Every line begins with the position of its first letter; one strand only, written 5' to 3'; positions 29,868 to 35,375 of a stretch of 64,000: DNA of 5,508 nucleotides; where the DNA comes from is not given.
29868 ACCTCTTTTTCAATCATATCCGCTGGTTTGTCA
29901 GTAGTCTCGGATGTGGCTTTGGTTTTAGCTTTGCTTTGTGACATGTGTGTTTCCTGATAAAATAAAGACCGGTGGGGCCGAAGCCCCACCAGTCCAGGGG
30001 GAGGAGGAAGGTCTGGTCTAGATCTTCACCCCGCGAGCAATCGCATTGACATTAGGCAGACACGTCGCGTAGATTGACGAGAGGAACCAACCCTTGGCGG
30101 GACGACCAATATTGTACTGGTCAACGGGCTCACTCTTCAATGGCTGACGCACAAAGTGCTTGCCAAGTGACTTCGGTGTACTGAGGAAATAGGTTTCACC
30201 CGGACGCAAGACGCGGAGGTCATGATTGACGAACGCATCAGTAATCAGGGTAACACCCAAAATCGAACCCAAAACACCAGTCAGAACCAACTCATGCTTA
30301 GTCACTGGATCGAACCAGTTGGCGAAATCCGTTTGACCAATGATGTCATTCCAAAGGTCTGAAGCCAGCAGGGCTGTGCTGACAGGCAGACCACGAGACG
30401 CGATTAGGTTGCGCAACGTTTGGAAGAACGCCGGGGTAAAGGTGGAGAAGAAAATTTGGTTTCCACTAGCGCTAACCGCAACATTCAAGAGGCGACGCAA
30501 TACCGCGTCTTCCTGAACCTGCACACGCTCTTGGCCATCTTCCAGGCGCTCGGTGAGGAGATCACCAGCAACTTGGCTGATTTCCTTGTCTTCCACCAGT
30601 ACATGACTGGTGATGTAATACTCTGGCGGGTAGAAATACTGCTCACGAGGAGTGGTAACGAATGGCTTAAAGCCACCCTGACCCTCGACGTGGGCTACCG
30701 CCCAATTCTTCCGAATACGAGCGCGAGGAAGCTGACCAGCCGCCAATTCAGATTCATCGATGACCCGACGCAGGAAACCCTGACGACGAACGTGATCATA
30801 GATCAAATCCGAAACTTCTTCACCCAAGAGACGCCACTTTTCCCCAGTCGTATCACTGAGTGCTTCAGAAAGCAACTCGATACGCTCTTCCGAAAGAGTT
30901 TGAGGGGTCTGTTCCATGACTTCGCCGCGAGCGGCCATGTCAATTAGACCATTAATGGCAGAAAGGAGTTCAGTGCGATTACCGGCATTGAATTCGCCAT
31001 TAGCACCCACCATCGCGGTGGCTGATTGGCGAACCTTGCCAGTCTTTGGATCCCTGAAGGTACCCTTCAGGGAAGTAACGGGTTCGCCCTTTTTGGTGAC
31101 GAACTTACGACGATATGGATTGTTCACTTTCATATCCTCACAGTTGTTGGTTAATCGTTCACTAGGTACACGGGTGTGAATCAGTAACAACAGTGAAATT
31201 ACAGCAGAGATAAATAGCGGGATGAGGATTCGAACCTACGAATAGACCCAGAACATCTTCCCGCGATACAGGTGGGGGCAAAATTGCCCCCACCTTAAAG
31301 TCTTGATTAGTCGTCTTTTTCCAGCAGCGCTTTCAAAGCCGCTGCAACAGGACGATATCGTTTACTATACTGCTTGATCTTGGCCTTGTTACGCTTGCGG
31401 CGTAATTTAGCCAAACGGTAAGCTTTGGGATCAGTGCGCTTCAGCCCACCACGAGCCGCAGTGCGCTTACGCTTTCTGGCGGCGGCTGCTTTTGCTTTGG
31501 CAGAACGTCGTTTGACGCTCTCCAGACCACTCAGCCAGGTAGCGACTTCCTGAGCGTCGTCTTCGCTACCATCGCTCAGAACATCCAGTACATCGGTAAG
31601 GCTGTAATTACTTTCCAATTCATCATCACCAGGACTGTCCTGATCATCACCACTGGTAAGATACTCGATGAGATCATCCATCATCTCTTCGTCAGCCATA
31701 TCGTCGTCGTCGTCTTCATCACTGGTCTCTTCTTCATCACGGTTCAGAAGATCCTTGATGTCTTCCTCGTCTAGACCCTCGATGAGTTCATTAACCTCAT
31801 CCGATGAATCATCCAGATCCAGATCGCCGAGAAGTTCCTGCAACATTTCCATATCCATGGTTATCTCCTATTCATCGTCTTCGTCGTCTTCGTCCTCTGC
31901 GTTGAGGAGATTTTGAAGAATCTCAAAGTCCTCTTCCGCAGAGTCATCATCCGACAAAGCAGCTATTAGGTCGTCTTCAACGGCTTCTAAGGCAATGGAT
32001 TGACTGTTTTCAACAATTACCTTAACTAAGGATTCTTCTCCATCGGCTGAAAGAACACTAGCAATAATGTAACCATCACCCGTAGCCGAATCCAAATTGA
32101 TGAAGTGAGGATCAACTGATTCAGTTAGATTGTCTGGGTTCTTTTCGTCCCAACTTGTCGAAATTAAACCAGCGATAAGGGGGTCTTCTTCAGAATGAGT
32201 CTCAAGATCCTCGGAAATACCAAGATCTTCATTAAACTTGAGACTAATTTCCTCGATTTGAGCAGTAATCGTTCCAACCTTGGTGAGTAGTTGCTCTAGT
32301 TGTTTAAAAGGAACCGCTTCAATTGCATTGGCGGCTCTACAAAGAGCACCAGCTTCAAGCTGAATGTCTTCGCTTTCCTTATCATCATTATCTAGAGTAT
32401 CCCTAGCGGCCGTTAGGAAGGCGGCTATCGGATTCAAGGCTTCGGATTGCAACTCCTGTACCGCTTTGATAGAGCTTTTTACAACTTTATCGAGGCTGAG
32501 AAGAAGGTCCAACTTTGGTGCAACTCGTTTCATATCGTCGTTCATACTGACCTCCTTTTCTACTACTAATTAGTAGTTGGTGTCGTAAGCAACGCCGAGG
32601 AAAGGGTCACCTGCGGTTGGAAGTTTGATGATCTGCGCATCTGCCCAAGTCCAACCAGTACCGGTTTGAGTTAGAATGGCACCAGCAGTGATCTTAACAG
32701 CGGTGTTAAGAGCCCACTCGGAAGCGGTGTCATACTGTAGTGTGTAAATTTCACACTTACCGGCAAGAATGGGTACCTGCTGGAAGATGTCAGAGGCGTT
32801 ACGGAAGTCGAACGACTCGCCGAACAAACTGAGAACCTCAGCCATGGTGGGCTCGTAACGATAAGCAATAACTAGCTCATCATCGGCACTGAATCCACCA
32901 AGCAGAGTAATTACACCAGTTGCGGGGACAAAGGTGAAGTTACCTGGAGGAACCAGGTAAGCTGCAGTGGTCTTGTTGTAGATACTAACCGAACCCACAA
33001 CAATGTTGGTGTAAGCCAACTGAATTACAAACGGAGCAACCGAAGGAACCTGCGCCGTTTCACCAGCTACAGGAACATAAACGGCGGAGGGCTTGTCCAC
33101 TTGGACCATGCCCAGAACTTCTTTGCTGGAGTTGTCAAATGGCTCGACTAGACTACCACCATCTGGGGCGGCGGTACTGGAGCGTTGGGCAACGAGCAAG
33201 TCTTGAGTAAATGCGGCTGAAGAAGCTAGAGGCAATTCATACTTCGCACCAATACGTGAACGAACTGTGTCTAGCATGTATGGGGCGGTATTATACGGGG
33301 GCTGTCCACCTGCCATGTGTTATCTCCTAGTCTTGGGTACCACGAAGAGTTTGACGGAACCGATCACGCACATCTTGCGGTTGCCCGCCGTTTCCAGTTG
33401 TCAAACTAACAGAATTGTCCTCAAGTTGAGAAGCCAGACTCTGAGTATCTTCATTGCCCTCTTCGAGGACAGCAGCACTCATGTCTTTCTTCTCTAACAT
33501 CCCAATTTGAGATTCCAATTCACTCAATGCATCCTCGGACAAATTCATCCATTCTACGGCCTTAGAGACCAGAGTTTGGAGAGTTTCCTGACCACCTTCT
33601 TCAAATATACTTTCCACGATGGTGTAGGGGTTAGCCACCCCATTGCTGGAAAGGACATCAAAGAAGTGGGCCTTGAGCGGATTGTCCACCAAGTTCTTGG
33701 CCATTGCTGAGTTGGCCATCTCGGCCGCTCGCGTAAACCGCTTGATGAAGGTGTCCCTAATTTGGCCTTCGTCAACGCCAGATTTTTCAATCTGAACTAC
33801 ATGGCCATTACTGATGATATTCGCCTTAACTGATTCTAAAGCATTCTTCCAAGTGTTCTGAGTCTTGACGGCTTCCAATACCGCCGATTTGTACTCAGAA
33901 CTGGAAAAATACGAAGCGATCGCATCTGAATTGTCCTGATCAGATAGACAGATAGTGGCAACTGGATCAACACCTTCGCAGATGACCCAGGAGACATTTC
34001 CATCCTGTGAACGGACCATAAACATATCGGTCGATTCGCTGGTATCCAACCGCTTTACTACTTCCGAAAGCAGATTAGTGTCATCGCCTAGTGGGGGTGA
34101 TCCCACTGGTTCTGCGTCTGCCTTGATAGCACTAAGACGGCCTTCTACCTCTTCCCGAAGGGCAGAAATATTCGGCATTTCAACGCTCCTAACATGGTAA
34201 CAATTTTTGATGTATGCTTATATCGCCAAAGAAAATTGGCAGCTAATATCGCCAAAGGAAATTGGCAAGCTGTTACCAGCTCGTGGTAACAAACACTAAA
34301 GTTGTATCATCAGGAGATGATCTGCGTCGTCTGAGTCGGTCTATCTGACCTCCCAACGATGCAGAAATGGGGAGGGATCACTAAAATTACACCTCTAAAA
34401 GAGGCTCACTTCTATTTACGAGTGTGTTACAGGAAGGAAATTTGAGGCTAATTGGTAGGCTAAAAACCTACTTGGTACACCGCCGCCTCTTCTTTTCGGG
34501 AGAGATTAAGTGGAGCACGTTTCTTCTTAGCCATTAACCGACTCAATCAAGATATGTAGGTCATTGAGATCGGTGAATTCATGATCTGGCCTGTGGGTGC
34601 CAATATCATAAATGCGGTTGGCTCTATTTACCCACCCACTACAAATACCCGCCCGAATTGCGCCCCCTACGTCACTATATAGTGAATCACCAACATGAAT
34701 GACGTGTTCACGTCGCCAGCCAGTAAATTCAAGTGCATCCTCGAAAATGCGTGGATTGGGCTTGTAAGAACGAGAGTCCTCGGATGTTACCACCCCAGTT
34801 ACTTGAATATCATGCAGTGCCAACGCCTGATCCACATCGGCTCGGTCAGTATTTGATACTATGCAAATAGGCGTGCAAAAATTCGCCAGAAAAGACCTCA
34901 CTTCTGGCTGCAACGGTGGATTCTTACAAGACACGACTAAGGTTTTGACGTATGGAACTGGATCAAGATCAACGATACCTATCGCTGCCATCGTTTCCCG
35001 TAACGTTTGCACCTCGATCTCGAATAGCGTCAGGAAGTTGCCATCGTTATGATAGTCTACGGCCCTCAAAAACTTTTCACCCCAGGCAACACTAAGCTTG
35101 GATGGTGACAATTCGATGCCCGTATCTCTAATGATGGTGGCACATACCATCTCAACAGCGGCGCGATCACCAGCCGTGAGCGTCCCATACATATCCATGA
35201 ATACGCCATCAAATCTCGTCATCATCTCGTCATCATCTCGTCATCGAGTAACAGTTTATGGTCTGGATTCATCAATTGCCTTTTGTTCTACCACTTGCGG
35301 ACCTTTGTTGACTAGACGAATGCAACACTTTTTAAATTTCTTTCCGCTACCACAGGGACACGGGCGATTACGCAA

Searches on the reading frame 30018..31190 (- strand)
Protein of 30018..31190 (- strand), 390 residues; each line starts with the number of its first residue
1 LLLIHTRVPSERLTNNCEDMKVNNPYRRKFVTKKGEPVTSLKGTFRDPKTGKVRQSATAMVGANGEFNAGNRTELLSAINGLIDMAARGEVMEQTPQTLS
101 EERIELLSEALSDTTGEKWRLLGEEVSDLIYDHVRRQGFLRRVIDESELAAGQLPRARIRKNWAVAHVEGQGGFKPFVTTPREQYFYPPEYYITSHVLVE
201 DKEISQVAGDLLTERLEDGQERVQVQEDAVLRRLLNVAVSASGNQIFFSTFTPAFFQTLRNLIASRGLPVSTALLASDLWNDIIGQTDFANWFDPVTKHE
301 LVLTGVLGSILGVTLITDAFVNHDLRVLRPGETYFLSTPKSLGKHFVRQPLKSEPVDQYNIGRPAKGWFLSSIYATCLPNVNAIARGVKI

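Call 16: search_protein_families(library=phrogs, proteins=[window:30018-31190:-], max_evalue=0.001)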
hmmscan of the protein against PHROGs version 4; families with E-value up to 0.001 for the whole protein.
window:30018-31190:- (390 aa): 1 family
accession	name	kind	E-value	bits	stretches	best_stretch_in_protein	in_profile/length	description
phrog_2522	-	head and packaging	1.9e-56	192.5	1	57-389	4-317/318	major head protein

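Call 19: search_dna_similar(query=window:30018-31190:-, collection=phages, mode=protein, max_rows=20)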
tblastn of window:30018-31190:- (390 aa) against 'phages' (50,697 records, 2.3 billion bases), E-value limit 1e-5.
Records with a match: 96; places in all: 96; records where one place covers at least 80% of the query: 96.
Best place of each record, by identity: <60% 96.
By first word of the organism name: Erwinia 49; Pseudomonas 14; Dickeya 8; Burkholderia 5; Rhizobium 5; Xanthomonas 4; Achromobacter 2; Vibrio 2; Ralstonia 2; Phage 1; and 4 more.
By host as written in the record: Erwinia amylovora 43; Pseudomonas putida KT2440 and Paw85 9; Dickeya solani MK10 6; - 4; Burkholderia cenocepacia 4; Xanthomonas hortorum pv. vitians CFBP8640 3; Erwinia amylovora strain phiEa100 ATCC 29780 2; Pseudomonas aeruginosa PAO1 2; and 17 more.
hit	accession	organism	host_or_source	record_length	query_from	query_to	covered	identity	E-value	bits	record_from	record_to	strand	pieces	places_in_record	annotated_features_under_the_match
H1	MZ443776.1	Erwinia phage pEa_SNUABM_1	Erwinia amylovora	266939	1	389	100%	32.8%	9e-55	200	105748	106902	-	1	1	hypothetical protein (x2)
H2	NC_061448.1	Erwinia phage pEa_SNUABM_1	Erwinia amylovora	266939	1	389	100%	32.8%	9e-55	200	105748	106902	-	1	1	major head protein | virion structural protein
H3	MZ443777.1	Erwinia phage pEa_SNUABM_17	Erwinia amylovora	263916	1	389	100%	32.5%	1e-54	199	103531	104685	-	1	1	hypothetical protein (x2)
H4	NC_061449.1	Erwinia phage pEa_SNUABM_17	Erwinia amylovora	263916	1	389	100%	32.5%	1e-54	199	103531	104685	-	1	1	major head protein | virion structural protein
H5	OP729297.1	Erwinia phage vB_Ea_2910A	Erwinia amylovora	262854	1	389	100%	32.5%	2e-54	199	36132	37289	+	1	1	hypothetical protein (x2)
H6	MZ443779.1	Erwinia phage pEa_SNUABM_33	Erwinia amylovora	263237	1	389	100%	32.5%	2e-54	199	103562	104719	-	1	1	hypothetical protein (x2)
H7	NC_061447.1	Erwinia phage pEa_SNUABM_33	Erwinia amylovora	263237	1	389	100%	32.5%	2e-54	199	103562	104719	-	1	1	major head protein | virion structural protein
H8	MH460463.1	Dickeya phage vB_DsoM_AD1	Dickeya solani MK10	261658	1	389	100%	32.4%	4e-54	198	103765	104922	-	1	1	putative major capsid protein | putative structural protein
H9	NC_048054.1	Dickeya phage vB_DsoM_AD1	Dickeya solani MK10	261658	1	389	100%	32.4%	4e-54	198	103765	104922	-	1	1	major head protein | virion structural protein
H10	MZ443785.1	Erwinia phage pEa_SNUABM_22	Erwinia amylovora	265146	10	389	97%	33.1%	3e-56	204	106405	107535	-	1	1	hypothetical protein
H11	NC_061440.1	Erwinia phage pEa_SNUABM_22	Erwinia amylovora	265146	10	389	97%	33.1%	3e-56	204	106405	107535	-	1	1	major head protein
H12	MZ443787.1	Erwinia phage pEa_SNUABM_39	Erwinia amylovora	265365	10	389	97%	33.1%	3e-56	204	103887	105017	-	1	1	hypothetical protein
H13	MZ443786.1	Erwinia phage pEa_SNUABM_2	Erwinia amylovora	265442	10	389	97%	33.1%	3e-56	204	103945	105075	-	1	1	hypothetical protein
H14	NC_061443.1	Erwinia phage pEa_SNUABM_2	Erwinia amylovora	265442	10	389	97%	33.1%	3e-56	204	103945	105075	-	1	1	major head protein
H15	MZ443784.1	Erwinia phage pEa_SNUABM_18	Erwinia amylovora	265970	10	389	97%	33.1%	3e-56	204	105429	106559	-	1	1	hypothetical protein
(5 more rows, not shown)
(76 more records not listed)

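Call 25: find_related_loci(query=window:30018-31190:-, collection=viral_contigs, flank=10000)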
Query window:30018-31190:- (390 aa) in viral_contigs; peptide patterns used: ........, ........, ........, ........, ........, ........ (x = any residue, [..] = any of these).
No stretch of DNA in the collection matches any of the patterns.

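Call 27: find_homologous_proteins(query=window:30018-31190:-, max_evalue=1e-30)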
Query window:30018-31190:- (390 aa): 33 proteins with E <= 1e-30 among 8000 candidates.
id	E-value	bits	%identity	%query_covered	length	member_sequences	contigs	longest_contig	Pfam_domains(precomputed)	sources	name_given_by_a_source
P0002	1.2e-243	826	100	95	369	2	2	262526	-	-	-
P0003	1.0e-134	467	55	95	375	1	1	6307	-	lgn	-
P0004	1.4e-134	467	58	93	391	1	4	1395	-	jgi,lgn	-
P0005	3.2e-84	301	42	95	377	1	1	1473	-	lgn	-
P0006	1.5e-82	296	42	94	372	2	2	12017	-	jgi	jgi:hypothetical protein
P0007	9.1e-80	286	41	87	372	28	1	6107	-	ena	-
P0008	3.5e-78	281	42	83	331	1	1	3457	-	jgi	jgi:hypothetical protein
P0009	4.2e-78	281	40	95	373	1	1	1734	-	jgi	jgi:hypothetical protein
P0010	6.8e-78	280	40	95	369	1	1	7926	-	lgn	-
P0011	1.3e-77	279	38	95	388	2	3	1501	-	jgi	-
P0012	2.4e-77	279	40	95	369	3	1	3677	-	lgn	-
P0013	3.6e-77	278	40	87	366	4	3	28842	-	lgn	-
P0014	1.3e-75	273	38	93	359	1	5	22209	-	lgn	-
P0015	1.8e-75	272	41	91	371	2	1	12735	-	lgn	-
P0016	1.6e-74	269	38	95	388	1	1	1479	-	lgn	-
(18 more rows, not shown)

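Call 41: find_encoding_contigs(protein=P0003, flank=10000, max_places=2)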
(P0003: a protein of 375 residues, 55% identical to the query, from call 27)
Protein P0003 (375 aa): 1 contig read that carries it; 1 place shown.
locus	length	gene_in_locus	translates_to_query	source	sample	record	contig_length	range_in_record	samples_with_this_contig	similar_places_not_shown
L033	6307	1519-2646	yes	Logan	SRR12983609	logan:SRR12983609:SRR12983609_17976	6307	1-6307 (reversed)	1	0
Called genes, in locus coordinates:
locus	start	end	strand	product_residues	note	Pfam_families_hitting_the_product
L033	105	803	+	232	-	-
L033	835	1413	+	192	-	-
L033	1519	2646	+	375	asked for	-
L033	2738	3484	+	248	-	-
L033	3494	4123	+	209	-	-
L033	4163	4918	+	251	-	-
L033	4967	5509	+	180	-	-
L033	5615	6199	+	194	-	-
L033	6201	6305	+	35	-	?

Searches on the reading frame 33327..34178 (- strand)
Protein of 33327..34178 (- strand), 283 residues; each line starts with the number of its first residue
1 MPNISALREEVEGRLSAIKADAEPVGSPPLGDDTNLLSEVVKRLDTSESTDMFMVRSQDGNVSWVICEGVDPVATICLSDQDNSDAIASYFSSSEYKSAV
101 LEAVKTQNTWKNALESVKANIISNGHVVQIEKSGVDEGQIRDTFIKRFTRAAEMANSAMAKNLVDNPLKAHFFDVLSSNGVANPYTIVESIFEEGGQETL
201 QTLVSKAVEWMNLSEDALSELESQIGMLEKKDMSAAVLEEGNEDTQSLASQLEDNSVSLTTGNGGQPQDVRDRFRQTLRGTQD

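Call 16: search_protein_families(library=phrogs, proteins=[window:33327-34178:-], max_evalue=0.001)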
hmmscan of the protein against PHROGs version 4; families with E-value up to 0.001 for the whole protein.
window:33327-34178:- (283 aa): 1 family
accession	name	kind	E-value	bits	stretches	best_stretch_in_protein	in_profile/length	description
phrog_20988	-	other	8.2e-05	22.3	1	148-254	514-626/652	ATPase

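Call 53: search_protein_families(library=ncbifam, proteins=[window:33327-34178:-], max_evalue=0.1)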
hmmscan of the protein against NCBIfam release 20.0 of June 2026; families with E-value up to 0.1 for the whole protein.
window:33327-34178:- (283 aa): 0 families

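Call 94: search_protein_families(library=pfam, proteins=[window:33327-34178:-], max_evalue=0.001)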
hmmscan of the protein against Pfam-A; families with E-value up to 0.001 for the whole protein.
window:33327-34178:- (283 aa): 0 families

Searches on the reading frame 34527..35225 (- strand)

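Call 53: search_protein_families(library=ncbifam, proteins=[window:34527-35225:-], max_evalue=0.1)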
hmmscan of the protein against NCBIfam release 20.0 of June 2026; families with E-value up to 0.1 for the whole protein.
window:34527-35225:- (232 aa): 27 families (the best 25 are shown)
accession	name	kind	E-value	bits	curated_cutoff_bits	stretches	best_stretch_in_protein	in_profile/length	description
TIGR01428.1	HAD_type_II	equivalog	6.2e-16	59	125.4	1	9-203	5-194/197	haloacid dehalogenase type II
TIGR02253.1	CTE7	subfamily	3.4e-15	56.4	169.75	1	120-223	113-220/221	TIGR02253 family HAD-type hydrolase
TIGR02252.1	DREG-2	subfamily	9e-15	55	155.2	1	119-196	123-201/203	HAD hydrolase, REG-2-like, family IA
TIGR02254.1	YjjG_YfnB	equivalog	2.1e-13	50.3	159.9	1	143-224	140-220/223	YjjG family noncanonical pyrimidine nucleotidase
NF006976.0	PRK09449.1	equivalog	2.2e-11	43.7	183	1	144-227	139-222/225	pyrimidine 5'-nucleotidase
TIGR01493.1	HAD-SF-IA-v2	subfamily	3.7e-08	33.8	39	1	120-187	89-157/161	HAD-IA family hydrolase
TIGR01459.1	HAD-SF-IIA-hyp4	hypoth_equivalog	9.4e-08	31.8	103.75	1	151-199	191-240/242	TIGR01459 family HAD-type hydrolase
TIGR01549.1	HAD-SF-IA-v1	subfamily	2.1e-07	31.5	23.3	1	119-193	78-149/149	HAD-IA family hydrolase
NF053830.1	RUBPPhHalo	equivalog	7.3e-07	29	330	1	135-224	140-231/234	ribulose-1,5-bisphosphate 5-phosphatase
NF008018.0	PRK10748.1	equivalog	8.6e-07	28.4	225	1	149-204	158-212/238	5-amino-6-(5-phospho-D-ribitylamino)uracil phosphatase YigB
TIGR01458.1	HAD-SF-IIA-hyp3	hypoth_equivalog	3.9e-06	26.4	175.95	1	155-196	179-220/257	TIGR01458 family HAD-type hydrolase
NF009804.0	PRK13288.1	equivalog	4.3e-06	26.4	218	1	120-228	101-211/215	pyrophosphatase PpaX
TIGR01668.1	YqeG_hyp_ppase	hypoth_equivalog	7.5e-06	25.6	89.1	1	102-200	45-136/170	YqeG family HAD IIIA-type phosphatase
NF052576.1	PymNtasePynAStpc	equivalog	1.7e-05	24.5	350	1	144-227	144-227/229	pyrimidine 5'-nucleotidase PynA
TIGR01548.1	HAD-SF-IA-hyp1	hypoth_equivalog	2.1e-05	24.2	140.2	1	111-189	116-194/197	TIGR01548 family HAD-type hydrolase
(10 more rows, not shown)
